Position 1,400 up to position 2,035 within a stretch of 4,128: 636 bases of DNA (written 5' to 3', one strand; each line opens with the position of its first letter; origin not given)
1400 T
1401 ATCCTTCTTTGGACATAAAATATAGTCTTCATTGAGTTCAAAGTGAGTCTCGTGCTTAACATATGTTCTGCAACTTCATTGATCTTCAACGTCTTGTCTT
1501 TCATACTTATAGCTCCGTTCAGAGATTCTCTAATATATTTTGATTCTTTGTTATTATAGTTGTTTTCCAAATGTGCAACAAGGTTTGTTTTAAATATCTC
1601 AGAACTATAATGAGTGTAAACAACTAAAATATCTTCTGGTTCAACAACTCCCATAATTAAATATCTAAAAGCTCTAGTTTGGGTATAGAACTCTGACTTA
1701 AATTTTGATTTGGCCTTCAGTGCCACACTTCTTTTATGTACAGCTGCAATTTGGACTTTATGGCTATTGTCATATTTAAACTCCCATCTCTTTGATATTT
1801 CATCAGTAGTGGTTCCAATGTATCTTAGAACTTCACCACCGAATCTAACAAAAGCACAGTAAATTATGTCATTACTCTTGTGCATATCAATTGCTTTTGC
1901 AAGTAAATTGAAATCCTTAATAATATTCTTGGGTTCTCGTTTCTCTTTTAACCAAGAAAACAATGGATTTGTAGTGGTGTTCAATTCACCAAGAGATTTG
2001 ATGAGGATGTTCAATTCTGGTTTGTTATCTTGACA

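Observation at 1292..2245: Free-standing GIY-YIG (T5orf172/MUG113-like) nuclease gene beside housekeeping genes in a nuclear-type context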

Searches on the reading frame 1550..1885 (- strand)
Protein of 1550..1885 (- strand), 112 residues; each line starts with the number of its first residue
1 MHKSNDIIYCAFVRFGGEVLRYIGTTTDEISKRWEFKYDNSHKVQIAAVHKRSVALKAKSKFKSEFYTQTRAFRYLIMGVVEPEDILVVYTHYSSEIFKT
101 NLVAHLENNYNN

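Call 40: find_related_loci(query=A2, collection=viral_contigs, flank=5000)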
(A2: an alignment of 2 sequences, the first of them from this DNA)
Query A2 (112 aa) in viral_contigs; peptide patterns used: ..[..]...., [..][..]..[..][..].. (x = any residue, [..] = any of these).
69 stretches matched a pattern, but none encodes a relative of the query by tblastn (E <= 1e-3).

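Call 41: search_solved_structures(query=A2, max_evalue=10, show_alignments=3)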
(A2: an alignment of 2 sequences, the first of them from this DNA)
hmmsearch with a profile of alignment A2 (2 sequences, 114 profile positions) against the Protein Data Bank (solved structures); distinct sequences matched with E-value up to 10: 22.
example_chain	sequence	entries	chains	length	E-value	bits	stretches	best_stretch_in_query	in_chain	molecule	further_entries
8yns_N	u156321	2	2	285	0.0039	20.6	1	55-101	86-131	Glue molecule 4-9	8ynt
2x1q_A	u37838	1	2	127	0.25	14.8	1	55-103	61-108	GELSOLIN NANOBODY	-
1xfp_A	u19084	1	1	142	0.65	13.4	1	56-99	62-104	heavy chain antibody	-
1jtt_A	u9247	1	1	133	0.74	13.2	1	57-99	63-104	Vh Single-Domain Antibody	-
1jtp_A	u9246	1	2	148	0.86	13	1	57-99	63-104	Single-Domain Antibody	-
7phq_N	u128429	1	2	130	0.86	13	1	52-92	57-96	DMT-Nb16_4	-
7pij_N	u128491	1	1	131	0.88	13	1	52-92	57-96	DMTNb16_4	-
1jto_A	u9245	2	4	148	0.9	13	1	57-99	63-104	Vh Single-Domain Antibody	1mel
7zyi_K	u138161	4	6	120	1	12.8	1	55-102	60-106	Nanobody | Fab-specific nanobody | Anti-fab nanobody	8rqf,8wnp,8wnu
7m74_N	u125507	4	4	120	1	12.8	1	55-102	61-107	Nanobody | anti-BRIL Fab Nanobody | anti-Fab Nanobody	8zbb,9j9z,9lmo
11ol_K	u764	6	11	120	1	12.8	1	55-102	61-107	LC-Kappa VHH | kappa binding nanobody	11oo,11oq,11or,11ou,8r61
9pkv_K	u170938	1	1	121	1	12.8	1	55-102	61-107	VHH antibody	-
8u4v_K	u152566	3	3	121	1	12.8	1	55-102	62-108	Anti-fab nanobody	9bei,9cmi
7jkm_K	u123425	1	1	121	1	12.8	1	55-102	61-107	anti-Kappa VHH domain nanobody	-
7q6c_K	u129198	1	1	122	1.1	12.7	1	55-102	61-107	kappa specific nanobody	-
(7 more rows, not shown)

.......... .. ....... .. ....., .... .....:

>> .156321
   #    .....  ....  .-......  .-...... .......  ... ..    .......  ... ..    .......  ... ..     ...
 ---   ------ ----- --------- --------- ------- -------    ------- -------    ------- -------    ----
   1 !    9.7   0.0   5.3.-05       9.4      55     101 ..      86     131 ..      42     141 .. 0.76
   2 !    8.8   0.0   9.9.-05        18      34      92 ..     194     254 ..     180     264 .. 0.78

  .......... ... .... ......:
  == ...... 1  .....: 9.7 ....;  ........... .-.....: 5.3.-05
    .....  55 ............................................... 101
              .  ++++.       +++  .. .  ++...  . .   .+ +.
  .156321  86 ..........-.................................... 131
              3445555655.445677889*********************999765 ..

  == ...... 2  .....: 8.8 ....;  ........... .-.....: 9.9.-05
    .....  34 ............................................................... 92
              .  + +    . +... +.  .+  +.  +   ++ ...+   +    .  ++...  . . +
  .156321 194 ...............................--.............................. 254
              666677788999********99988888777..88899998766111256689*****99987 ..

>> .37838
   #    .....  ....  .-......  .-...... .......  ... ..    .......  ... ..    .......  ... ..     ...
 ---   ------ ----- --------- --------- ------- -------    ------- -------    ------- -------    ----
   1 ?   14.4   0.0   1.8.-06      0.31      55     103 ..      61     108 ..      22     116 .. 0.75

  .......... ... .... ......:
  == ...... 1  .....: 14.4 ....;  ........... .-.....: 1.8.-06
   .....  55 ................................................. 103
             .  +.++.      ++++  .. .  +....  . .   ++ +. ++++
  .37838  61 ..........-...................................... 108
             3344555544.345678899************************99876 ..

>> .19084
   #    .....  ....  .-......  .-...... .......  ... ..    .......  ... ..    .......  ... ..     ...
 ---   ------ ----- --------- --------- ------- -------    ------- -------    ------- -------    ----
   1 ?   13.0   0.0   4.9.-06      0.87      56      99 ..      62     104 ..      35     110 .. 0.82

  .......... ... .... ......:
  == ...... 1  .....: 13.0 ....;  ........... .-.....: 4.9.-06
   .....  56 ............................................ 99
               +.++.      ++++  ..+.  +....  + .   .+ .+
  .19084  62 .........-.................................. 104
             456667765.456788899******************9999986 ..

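Call 42: find_homologous_proteins(query=A2, max_evalue=10)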
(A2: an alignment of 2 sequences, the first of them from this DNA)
Query A2 (2 sequences): 7 candidates shared short words with the query, none scored E <= 10.

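Call 43: find_related_loci(query=A2, collection=metagenome_contigs, flank=5000)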
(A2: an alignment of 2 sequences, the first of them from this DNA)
Query A2 (112 aa) in metagenome_contigs; peptide patterns used: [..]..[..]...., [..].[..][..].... (x = any residue, [..] = any of these).
292 stretches matched a pattern, but none encodes a relative of the query by tblastn (E <= 1e-3).

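Call 52: predict_structure(alignment_id=A2)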
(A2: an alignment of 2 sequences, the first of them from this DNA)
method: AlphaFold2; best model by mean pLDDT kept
length: 112 residues; sequences in the alignment: 2
mean_pLDDT: 42.7   pTM: 0.36
mean pLDDT of the five models: 42.7, 41.9, 36.3, 35.8, 34.8
residues with pLDDT >= 90: 0; 70-90: 0; 50-70: 38; < 50: 74
segments of 3 or more residues with pLDDT < 50: 1-4, 29-85, 107-112
pLDDT, mean of each block of 10 residues (from residue 1): 49 56 54 40 39 28 26 28 49 51 48 40
secondary structure, 60 per line:
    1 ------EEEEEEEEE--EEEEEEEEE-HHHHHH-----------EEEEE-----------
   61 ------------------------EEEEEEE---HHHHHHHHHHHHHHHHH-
elements in order: E7-15 E18-26 H28-33 E45-49 E85-91 H95-111

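Call 61: search_protein_families(library=pfam, proteins=[window:1550-1885:-], max_evalue=10)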
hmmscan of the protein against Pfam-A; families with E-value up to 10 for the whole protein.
seq(112 aa): 0 families

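Call 62: search_protein_families(library=phrogs, proteins=[window:1550-1885:-], max_evalue=10)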
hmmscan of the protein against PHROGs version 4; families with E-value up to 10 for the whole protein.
seq(112 aa): 0 families

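Call 71: find_related_loci(query=A2, collection=genome_contigs, flank=3000)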
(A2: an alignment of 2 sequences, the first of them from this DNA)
Query A2 (112 aa) in genome_contigs; peptide patterns used: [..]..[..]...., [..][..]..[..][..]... (x = any residue, [..] = any of these).
45 stretches matched a pattern, but none encodes a relative of the query by tblastn (E <= 1e-3).

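Call 73: fold_search(model_id=the predicted structure, library=pdb)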
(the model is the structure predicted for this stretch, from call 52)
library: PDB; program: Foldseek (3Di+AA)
matches with E <= 10: 131; with E <= 0.001: 0
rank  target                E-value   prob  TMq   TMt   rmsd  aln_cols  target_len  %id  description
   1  2ifx_A                4.9e-01  0.11  0.25  0.26  16.2       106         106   12  Crystal structure of a putative 4-methylmuconolactone methylisomerase (YP_295714.1) from Ralstonia eutropha JMP134 at  (released 2006-10-10)
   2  2j9c_A                1.1e+00  0.09  0.26  0.25  11.6       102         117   11  Structure of GlnK1 with bound effectors indicates regulatory mechanism for ammonia uptake (released 2007-01-16)
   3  4v61_AC               1.2e+00  0.11  0.25  0.15   7.5        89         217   10  Homology model for the Spinach chloroplast 30S subunit fitted to 9.4A cryo-EM map of the 70S chlororibosome. (released 2014-07-09)
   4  7jil_h                1.4e+00  0.05  0.17  0.12  10.1        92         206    9  70S ribosome Flavobacterium johnsoniae (released 2020-12-02)
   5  2j9d_C                1.6e+00  0.07  0.25  0.25  13.1       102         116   11  Structure of GlnK1 with bound effectors indicates regulatory mechanism for ammonia uptake (released 2007-01-16)
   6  3hfk_D                1.6e+00  0.04  0.22  0.23  15.6       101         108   13  Crystal structure of 4-methylmuconolactone methylisomerase (H52A) in complex with 4-methylmuconolactone (released 2009-09-29)
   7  7fao_A                2.0e+00  0.18  0.22  0.25   2.7        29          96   24  Top7 surface mutant K42A Q43A K46A K57S K58S, and I68R (released 2022-05-18)
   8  3mhy_B                2.0e+00  0.08  0.26  0.26  13.4       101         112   11  A New PII Protein Structure (released 2010-06-09)
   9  6z1p_Bj               2.1e+00  0.01  0.15  0.13  20.0       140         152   10  Structure of the mitochondrial ribosome from Tetrahymena thermophila (released 2020-06-24)
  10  5xyi_D                2.2e+00  0.07  0.24  0.14   9.6        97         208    9  Small subunit of Trichomonas vaginalis ribosome (released 2017-08-30)
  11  3hfk_A                2.2e+00  0.05  0.25  0.25  13.5       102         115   15  Crystal structure of 4-methylmuconolactone methylisomerase (H52A) in complex with 4-methylmuconolactone (released 2009-09-29)
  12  9kzx_SU               2.3e+00  0.01  0.16  0.18  17.7       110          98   11  Cryo-EM structure of the HCV IRES-dependently initiated CMV-stalled 80S ribosome (rotated state) in complexed with eI (released 2025-12-03)
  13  4co3_B                2.5e+00  0.06  0.25  0.26  14.9        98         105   10  Structure of PII signaling protein GlnZ from Azospirillum brasilense in complex with adenosine triphosphate (released 2014-05-28)
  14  5xyu_C                2.5e+00  0.06  0.22  0.15   9.7        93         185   13  Small subunit of Mycobacterium smegmatis ribosome (released 2017-09-27)
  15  3ta1_D                2.6e+00  0.04  0.23  0.22  13.6       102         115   10  A. fulgidus GlnK3, MgADP complex (released 2011-10-26)
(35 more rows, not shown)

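Call 103: fold_search(model_id=the predicted structure, library=viral)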
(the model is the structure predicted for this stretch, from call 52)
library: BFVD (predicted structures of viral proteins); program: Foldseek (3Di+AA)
matches with E <= 10: 330; with E <= 0.001: 0
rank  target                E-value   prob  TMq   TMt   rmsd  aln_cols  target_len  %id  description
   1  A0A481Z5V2            1.6e-01  0.47  0.40  0.29  11.1       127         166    9  Uncharacterized protein [Pithovirus LCPAC202]
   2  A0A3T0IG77            1.9e-01  0.57  0.34  0.35   8.8        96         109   14  (no name in the UniProt tables at hand)
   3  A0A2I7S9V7            2.3e-01  0.51  0.39  0.25   8.2       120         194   10  (no name in the UniProt tables at hand)
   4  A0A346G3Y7            5.1e-01  0.09  0.23  0.12  13.3       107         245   13  (no name in the UniProt tables at hand)
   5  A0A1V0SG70            5.4e-01  0.05  0.19  0.10  17.0       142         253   12  Uncharacterized protein [Hokovirus HKV1]
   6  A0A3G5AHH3            5.8e-01  0.09  0.23  0.15  11.8       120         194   11  Uncharacterized protein [Satyrvirus sp.]
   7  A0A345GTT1            6.5e-01  0.20  0.21  0.22   2.5        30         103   23  Uncharacterized protein [Streptomyces phage Annadreamy]
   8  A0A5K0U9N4            6.5e-01  0.09  0.27  0.08  19.1       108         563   14  Uncharacterized protein [Yasminevirus sp. GU-2018]
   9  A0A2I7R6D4            8.8e-01  0.08  0.28  0.27  12.6       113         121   12  (no name in the UniProt tables at hand)
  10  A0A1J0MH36            9.4e-01  0.16  0.32  0.35   8.3       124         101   10  (no name in the UniProt tables at hand)
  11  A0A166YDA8            1.0e+00  0.20  0.37  0.43   7.5       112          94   10  Uncharacterized protein [Gordonia phage Soups]
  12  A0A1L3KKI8            1.0e+00  0.07  0.21  0.07  12.3       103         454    9  Hemagglutinin [Hubei orthomyxo-like virus 2]
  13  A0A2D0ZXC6            1.0e+00  0.04  0.20  0.04  17.0       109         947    8  Envelope glycoprotein [vespertilionid gammaherpesvirus 3]
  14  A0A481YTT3            1.1e+00  0.18  0.35  0.37   8.6       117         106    5  Uncharacterized protein [Marseillevirus LCMAC102]
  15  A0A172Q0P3            1.1e+00  0.08  0.21  0.29   9.8        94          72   10  Uncharacterized protein [Acinetobacter phage vB_AbaM_ME3]
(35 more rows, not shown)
